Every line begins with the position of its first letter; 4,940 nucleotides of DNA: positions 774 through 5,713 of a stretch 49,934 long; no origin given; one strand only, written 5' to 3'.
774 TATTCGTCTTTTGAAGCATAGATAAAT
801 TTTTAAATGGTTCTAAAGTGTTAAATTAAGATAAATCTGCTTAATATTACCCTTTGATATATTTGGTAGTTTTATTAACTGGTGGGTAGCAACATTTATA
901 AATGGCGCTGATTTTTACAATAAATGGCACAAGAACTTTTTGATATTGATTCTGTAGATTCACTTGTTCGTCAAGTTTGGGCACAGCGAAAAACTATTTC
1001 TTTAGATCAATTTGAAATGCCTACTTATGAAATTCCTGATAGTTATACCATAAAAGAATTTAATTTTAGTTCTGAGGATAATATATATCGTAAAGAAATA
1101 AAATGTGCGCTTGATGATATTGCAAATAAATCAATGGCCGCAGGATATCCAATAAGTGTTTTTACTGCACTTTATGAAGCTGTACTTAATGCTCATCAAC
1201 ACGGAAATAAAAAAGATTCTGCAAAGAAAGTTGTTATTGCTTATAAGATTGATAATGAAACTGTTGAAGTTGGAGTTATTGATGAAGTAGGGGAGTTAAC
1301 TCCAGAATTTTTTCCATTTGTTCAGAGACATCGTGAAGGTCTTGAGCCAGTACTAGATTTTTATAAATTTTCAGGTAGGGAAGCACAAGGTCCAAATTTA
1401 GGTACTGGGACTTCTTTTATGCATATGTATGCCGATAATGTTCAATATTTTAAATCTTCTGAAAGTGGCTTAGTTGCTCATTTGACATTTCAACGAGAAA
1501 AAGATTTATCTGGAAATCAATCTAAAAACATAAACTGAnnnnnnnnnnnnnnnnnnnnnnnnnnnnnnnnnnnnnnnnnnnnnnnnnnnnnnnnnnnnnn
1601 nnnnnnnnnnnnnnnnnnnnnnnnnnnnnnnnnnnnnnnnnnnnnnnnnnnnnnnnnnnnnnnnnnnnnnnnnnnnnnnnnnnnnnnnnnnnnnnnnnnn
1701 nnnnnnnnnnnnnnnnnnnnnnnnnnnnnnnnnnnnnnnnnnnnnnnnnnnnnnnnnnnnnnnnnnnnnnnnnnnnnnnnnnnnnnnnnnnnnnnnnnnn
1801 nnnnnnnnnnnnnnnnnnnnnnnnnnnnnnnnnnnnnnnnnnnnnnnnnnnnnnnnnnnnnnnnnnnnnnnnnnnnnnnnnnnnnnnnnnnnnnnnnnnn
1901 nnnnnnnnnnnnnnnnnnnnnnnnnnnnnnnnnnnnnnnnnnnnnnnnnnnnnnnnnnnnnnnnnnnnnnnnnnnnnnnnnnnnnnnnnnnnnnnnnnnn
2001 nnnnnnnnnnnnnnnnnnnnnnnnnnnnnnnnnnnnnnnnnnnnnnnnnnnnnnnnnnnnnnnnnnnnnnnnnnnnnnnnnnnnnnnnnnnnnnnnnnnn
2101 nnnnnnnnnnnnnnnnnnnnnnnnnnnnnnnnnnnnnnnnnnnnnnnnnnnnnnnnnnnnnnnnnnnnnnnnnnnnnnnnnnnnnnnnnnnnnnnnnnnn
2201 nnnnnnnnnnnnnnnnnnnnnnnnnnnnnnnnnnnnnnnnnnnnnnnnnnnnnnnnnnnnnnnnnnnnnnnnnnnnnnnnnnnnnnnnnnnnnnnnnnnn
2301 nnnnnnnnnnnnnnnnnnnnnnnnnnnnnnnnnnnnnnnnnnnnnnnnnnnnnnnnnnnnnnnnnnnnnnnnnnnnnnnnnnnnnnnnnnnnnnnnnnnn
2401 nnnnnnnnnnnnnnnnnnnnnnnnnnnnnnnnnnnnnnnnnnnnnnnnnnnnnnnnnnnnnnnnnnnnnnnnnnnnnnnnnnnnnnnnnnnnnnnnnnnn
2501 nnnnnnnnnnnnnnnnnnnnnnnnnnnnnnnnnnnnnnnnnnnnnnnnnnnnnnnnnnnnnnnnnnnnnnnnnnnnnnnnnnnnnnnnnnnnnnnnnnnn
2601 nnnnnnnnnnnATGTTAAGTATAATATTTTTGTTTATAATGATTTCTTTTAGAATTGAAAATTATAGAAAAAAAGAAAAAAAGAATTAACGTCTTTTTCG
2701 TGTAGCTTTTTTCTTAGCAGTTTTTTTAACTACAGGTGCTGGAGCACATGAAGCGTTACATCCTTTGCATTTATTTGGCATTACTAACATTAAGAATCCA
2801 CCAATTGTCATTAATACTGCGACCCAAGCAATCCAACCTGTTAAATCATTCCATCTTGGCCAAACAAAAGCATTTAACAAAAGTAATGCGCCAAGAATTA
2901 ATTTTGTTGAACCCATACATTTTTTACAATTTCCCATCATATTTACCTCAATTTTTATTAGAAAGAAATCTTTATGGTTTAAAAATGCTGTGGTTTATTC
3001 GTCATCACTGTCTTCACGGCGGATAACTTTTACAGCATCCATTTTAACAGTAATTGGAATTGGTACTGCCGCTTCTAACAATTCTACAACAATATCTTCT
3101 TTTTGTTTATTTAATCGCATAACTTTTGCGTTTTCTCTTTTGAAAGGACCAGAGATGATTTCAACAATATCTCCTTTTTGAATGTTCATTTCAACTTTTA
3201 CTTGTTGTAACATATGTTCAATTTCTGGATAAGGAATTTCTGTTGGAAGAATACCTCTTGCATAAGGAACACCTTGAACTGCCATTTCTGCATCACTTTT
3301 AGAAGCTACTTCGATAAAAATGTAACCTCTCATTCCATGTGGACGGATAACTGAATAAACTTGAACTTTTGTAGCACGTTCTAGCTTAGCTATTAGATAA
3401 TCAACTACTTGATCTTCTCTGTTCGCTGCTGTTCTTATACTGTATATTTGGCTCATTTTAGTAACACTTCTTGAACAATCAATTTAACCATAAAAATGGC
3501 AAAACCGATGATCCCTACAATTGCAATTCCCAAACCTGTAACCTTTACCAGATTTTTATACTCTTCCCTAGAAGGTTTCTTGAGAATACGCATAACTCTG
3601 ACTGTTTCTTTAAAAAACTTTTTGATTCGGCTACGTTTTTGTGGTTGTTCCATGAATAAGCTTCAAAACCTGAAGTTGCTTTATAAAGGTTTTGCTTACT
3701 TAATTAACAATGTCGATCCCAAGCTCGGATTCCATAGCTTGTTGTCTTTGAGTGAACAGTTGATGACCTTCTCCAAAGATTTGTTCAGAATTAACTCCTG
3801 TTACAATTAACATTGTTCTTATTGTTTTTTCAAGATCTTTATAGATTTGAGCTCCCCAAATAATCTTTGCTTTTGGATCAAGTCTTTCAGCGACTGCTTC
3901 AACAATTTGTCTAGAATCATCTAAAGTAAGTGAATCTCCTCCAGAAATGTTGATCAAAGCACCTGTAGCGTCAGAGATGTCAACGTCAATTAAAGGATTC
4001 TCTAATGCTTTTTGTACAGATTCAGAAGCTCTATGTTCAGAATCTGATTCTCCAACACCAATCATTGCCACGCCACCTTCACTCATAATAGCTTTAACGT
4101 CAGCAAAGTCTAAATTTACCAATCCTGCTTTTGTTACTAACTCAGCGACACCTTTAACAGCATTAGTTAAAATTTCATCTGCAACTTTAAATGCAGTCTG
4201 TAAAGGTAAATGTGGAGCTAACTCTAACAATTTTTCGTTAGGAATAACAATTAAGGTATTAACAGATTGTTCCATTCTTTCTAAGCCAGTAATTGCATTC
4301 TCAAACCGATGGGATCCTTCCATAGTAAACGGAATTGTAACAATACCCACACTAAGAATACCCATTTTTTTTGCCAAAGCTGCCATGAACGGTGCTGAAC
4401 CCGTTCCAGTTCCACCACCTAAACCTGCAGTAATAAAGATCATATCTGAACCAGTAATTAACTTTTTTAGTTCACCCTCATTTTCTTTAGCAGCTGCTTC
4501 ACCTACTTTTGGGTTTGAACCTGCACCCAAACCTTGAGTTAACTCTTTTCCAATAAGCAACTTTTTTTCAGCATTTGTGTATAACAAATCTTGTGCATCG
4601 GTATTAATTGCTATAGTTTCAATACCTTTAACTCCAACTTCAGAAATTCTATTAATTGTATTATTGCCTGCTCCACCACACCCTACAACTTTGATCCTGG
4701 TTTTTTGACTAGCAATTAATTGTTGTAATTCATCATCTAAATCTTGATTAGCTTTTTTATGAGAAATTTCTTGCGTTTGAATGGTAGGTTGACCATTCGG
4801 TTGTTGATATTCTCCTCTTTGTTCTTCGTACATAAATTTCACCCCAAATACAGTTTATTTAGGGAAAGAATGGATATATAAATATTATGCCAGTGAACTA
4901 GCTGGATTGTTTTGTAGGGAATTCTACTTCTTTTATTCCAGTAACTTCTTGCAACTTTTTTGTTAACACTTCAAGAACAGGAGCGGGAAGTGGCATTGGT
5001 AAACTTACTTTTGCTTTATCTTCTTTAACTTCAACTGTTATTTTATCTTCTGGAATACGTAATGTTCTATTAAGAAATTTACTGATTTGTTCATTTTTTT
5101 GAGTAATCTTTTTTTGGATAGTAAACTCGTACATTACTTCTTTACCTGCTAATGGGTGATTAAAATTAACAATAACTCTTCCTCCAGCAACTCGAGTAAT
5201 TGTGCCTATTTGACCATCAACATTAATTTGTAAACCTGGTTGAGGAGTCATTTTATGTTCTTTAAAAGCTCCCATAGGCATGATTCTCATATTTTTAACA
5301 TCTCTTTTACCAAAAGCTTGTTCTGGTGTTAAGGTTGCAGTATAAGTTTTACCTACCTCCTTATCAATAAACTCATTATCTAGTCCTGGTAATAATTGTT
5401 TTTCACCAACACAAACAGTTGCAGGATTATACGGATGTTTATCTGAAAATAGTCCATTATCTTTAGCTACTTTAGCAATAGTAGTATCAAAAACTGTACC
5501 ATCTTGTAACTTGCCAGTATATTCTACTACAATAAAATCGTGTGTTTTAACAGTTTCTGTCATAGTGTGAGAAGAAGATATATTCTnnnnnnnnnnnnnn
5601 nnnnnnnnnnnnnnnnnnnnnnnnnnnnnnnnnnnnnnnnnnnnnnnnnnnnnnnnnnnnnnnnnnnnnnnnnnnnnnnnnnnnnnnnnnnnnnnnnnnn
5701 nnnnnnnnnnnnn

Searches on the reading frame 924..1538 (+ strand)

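Call 35: search_protein_families(library=pfam, proteins=[window:924-1538:+], max_evalue=0.001)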
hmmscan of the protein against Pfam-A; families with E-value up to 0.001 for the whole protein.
window:924-1538:+ (204 aa): 1 family
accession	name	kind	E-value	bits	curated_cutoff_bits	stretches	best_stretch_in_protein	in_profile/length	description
PF13581.12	HATPase_c_2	-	1.9e-08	34.8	27.4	1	81-183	34-121/127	Histidine kinase-like ATPase domain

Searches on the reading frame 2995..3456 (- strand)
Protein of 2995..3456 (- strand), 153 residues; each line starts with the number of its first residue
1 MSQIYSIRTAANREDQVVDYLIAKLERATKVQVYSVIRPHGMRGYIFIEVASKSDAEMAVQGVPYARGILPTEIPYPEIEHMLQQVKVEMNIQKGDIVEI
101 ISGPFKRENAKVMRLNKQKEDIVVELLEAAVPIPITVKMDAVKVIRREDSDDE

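Call 35: search_protein_families(library=pfam, proteins=[window:2995-3456:-], max_evalue=0.001)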
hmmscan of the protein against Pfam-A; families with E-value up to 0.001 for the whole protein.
window:2995-3456:- (153 aa): 2 families
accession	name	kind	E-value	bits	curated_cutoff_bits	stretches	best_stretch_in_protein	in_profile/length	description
PF03439.18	Spt5-NGN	-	1.6e-17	63.6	22.4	1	3-83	1-84/84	Early transcription elongation factor of RNA pol II, NGN section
PF00467.35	KOW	-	0.00022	21.4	22.3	1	94-124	1-31/32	KOW motif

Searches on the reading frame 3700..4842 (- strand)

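Call 35: search_protein_families(library=pfam, proteins=[window:3700-4842:-], max_evalue=0.001)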
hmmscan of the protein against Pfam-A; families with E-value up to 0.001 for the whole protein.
window:3700-4842:- (380 aa): 2 families
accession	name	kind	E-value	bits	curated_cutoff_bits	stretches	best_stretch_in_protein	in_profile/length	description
PF00091.31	Tubulin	-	3.8e-46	158.2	33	1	49-208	1-188/190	Tubulin/FtsZ family, GTPase domain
PF12327.13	FtsZ_C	-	4.3e-32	110.7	27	1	257-350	1-94/95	FtsZ family, C-terminal domain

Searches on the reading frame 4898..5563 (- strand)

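Call 35: search_protein_families(library=pfam, proteins=[window:4898-5563:-], max_evalue=0.001)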
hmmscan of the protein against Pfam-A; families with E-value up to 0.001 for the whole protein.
window:4898-5563:- (221 aa): 2 families
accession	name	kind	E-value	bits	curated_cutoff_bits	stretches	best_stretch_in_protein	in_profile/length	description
PF22199.2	FKBP26_IF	-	4.5e-16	59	27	1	93-138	1-46/46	FKBP26, IF domain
PF00254.34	FKBP_C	-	6.1e-11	42.9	21.1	1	3-96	3-83/94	FKBP-type peptidyl-prolyl cis-trans isomerase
